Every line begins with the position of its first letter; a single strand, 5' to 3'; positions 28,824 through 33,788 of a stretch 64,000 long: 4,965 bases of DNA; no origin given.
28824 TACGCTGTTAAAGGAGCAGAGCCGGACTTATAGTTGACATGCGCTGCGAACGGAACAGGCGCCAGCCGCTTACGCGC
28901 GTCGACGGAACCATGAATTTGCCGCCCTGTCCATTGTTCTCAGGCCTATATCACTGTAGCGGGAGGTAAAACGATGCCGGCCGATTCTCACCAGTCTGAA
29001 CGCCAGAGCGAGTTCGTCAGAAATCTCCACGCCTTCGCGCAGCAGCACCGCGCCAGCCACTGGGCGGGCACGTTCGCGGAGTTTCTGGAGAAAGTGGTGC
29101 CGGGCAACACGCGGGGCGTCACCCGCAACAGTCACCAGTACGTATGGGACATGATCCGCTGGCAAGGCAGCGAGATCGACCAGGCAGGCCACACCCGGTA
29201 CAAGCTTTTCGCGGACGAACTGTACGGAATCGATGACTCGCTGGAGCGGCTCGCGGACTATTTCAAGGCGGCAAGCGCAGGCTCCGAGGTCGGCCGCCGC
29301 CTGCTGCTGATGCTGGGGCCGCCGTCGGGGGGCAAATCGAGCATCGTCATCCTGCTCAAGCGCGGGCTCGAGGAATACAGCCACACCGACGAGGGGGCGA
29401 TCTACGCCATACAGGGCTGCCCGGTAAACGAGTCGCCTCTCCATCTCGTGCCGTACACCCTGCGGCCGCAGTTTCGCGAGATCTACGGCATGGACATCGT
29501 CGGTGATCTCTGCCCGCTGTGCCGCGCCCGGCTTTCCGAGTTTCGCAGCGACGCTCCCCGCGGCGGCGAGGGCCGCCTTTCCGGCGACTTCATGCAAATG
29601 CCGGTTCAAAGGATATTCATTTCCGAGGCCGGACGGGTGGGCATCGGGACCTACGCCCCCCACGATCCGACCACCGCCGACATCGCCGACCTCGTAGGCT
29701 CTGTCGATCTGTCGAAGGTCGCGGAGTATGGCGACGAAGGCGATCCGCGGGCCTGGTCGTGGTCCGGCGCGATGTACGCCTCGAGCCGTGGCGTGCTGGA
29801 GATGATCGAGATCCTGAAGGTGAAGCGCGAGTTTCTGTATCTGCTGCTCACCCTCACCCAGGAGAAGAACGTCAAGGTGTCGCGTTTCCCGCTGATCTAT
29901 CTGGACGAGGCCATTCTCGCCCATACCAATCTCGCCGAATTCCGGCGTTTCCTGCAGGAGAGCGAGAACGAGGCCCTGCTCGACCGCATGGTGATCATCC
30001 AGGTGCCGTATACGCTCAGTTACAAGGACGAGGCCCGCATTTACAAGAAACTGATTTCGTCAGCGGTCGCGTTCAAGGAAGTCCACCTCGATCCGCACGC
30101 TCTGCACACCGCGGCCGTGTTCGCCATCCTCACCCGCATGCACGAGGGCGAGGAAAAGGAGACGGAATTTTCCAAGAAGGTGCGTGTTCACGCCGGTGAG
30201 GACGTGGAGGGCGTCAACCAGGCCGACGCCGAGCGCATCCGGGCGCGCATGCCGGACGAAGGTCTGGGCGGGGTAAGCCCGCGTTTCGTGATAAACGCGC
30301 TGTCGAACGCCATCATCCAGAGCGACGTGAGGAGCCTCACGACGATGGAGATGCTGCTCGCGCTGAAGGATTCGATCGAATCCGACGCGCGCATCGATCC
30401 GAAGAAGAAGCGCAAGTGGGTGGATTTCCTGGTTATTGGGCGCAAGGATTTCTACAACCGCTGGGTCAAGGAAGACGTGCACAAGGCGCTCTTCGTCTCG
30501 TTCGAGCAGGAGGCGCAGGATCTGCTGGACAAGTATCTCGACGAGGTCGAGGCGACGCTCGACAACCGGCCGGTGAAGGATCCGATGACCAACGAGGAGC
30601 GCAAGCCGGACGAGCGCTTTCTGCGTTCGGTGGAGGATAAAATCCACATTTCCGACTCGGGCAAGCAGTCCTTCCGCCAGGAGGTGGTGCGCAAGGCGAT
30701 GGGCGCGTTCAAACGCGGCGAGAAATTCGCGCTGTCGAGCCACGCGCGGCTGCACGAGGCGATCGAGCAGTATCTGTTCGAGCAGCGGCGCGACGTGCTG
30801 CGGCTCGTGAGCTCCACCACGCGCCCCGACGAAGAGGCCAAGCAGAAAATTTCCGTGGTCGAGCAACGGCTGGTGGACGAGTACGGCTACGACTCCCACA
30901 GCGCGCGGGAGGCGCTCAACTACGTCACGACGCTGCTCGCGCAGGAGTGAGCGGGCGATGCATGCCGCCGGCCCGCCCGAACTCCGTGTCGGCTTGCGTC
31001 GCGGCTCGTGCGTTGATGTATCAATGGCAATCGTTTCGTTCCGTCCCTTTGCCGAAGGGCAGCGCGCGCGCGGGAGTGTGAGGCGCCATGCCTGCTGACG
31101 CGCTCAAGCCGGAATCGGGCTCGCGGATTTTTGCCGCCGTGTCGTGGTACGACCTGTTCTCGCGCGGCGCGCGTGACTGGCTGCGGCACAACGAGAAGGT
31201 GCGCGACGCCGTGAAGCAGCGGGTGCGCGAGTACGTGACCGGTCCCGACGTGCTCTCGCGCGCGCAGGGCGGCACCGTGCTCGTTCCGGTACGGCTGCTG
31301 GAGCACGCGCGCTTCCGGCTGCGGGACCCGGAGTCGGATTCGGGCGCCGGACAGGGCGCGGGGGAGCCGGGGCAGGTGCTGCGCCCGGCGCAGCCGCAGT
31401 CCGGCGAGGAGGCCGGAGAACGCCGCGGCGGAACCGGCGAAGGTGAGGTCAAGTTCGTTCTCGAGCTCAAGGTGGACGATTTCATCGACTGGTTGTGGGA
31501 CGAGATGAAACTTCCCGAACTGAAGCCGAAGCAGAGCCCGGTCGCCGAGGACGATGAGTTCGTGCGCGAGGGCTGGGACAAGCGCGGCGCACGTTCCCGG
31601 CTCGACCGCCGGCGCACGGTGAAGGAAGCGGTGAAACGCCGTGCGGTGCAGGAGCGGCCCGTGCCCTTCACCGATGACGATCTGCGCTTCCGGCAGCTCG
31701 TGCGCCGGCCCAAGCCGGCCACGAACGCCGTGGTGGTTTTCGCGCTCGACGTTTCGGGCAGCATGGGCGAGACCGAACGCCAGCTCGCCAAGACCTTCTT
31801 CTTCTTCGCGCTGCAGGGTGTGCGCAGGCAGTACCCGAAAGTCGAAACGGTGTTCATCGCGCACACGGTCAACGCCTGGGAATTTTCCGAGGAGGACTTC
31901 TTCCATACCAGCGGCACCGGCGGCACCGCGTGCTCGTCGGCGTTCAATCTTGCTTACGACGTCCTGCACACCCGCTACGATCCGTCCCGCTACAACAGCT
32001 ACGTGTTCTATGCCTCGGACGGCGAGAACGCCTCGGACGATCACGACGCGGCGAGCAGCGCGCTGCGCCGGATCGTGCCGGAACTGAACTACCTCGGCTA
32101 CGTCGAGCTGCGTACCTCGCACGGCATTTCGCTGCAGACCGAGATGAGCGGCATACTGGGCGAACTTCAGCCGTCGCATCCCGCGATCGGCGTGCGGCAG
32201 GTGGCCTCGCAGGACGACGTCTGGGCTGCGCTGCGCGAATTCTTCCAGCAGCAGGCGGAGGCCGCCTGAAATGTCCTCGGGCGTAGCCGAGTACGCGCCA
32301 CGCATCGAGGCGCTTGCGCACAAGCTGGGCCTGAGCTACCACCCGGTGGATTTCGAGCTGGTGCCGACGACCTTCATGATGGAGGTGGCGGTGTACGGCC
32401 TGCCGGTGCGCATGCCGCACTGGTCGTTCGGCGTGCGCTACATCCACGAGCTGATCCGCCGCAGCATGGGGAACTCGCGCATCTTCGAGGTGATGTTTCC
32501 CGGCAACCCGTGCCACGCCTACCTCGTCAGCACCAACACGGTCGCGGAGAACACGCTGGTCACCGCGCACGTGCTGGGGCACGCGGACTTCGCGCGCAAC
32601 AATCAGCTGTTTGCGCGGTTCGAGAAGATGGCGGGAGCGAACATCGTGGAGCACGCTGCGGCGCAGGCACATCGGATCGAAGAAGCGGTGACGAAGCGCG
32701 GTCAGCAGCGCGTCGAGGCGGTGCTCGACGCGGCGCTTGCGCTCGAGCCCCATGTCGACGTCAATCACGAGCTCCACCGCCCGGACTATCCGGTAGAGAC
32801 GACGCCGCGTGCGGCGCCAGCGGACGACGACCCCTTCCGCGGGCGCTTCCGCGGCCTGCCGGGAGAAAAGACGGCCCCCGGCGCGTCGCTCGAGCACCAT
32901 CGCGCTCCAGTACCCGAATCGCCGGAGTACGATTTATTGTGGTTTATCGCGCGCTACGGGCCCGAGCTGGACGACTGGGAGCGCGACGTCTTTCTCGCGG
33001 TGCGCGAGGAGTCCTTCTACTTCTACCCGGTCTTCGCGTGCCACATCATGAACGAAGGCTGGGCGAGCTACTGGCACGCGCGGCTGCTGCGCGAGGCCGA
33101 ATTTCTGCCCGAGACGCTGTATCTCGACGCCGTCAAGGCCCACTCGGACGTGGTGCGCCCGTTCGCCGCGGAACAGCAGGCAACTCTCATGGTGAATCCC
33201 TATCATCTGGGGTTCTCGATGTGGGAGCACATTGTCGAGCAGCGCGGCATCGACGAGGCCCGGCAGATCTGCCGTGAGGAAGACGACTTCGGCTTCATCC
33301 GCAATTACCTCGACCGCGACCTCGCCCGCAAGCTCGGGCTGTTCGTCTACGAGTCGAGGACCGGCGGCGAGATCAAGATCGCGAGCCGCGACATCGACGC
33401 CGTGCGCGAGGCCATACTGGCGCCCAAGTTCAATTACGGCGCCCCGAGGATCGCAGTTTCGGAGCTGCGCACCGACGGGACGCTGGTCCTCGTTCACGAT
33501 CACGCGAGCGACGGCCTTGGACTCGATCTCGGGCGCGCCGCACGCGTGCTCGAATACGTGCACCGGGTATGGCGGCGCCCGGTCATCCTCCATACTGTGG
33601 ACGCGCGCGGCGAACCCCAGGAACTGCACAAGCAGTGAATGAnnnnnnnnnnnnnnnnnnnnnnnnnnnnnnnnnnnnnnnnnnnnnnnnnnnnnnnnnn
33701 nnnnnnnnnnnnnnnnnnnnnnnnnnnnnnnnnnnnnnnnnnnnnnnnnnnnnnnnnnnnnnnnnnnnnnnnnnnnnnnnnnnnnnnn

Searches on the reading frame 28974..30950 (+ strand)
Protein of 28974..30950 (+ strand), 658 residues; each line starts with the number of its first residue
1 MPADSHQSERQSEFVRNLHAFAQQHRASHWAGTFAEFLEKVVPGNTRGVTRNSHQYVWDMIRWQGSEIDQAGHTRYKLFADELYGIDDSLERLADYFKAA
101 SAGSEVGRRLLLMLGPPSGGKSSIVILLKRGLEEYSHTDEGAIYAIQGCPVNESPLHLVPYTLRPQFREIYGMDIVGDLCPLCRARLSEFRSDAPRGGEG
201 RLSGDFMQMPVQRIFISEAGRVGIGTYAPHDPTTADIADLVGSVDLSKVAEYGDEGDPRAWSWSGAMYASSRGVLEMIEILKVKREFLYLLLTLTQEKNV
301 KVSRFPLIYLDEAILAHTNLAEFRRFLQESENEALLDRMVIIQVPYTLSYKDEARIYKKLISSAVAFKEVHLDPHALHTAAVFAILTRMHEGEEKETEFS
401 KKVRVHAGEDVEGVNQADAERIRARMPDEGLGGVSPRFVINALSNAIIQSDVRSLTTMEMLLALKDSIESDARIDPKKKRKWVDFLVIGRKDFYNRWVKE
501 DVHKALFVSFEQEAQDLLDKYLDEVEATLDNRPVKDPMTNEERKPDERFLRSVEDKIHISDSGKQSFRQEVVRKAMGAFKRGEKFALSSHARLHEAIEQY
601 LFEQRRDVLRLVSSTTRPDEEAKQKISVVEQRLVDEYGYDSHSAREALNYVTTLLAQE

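Call 58: search_protein_families(library=pfam, proteins=[window:28974-30950:+], max_evalue=0.00001)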
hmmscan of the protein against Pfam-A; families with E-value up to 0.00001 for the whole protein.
window:28974-30950:+ (658 aa): 2 families
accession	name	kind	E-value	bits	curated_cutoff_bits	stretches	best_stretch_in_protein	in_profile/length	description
PF08298.17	AAA_PrkA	-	2.5e-94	316.7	25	1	48-394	15-356/358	PrkA AAA domain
PF06798.17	PrkA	-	1.3e-60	205.6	25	1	401-650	2-255/255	PrkA serine protein kinase C-terminal domain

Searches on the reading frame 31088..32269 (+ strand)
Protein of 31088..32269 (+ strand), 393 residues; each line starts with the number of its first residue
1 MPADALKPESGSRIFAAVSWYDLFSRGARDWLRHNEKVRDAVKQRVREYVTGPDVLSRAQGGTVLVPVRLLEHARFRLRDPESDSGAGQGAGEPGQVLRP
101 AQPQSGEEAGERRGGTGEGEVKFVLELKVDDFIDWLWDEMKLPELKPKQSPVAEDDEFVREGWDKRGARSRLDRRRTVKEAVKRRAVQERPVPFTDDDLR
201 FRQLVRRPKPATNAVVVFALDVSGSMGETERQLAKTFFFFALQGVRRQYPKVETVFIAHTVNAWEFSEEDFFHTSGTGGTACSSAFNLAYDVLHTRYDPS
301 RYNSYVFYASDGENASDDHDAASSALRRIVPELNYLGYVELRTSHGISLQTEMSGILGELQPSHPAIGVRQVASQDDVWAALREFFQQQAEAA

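Call 58: search_protein_families(library=pfam, proteins=[window:31088-32269:+], max_evalue=0.00001)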
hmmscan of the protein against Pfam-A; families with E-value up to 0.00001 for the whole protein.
window:31088-32269:+ (393 aa): 1 family
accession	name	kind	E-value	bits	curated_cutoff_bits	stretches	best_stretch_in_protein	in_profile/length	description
PF04285.18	DUF444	-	4e-88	296.7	27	2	190-389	220-418/418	Protein of unknown function (DUF444)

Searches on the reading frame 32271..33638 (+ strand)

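Call 58: search_protein_families(library=pfam, proteins=[window:32271-33638:+], max_evalue=0.00001)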
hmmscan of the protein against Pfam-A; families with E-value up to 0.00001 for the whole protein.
window:32271-33638:+ (455 aa): 2 families
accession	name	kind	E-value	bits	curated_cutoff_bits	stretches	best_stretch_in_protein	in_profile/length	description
PF04293.20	SpoVR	-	2.3e-86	290.5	27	1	6-383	8-399/407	SpoVR like protein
PF24755.2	SpoVR_C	-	2.2e-06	28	27.6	1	398-445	9-55/55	SpoVR-like C-terminal domain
